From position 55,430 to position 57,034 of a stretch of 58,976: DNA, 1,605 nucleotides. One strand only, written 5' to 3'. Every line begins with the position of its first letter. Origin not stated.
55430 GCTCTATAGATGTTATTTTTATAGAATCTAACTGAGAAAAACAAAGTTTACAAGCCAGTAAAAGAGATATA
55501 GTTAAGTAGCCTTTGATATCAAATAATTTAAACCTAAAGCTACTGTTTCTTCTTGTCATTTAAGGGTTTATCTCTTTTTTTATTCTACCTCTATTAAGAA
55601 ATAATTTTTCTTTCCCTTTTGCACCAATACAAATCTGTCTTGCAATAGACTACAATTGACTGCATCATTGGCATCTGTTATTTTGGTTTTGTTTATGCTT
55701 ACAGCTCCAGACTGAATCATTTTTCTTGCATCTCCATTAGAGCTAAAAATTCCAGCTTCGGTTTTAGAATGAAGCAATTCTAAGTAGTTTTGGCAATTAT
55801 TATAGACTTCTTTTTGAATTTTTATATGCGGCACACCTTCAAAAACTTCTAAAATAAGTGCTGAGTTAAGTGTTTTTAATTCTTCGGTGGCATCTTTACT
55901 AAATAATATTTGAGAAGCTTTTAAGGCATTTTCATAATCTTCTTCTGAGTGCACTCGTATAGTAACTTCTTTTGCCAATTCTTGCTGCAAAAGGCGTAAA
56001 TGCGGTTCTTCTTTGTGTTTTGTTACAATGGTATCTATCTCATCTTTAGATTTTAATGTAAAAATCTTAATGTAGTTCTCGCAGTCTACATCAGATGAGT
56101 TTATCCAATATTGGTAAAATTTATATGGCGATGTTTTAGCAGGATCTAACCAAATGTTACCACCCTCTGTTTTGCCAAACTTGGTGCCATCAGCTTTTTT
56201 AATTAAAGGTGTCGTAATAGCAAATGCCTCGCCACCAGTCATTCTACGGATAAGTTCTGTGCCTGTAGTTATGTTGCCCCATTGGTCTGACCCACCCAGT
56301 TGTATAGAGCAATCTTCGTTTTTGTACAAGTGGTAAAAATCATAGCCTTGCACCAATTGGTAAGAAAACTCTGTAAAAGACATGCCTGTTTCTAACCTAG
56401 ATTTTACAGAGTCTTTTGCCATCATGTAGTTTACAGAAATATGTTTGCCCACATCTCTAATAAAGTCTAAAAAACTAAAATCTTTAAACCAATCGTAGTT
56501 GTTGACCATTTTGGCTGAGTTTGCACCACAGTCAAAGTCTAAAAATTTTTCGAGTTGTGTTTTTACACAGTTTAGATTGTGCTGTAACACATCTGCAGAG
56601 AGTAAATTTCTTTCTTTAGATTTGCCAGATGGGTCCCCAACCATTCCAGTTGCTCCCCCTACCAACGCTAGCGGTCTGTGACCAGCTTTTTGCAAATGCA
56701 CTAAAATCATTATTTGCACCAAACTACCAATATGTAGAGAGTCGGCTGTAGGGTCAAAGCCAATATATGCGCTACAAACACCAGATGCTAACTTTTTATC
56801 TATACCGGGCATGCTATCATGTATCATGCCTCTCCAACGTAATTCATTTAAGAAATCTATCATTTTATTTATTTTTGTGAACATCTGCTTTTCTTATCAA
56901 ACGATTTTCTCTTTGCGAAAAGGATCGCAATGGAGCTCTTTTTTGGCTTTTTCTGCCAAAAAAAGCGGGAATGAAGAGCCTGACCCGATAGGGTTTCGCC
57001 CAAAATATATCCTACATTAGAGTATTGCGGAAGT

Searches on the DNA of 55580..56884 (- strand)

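Call 64: search_rna_families(sources=[L122, L124, L125, L117], threshold=gathering)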
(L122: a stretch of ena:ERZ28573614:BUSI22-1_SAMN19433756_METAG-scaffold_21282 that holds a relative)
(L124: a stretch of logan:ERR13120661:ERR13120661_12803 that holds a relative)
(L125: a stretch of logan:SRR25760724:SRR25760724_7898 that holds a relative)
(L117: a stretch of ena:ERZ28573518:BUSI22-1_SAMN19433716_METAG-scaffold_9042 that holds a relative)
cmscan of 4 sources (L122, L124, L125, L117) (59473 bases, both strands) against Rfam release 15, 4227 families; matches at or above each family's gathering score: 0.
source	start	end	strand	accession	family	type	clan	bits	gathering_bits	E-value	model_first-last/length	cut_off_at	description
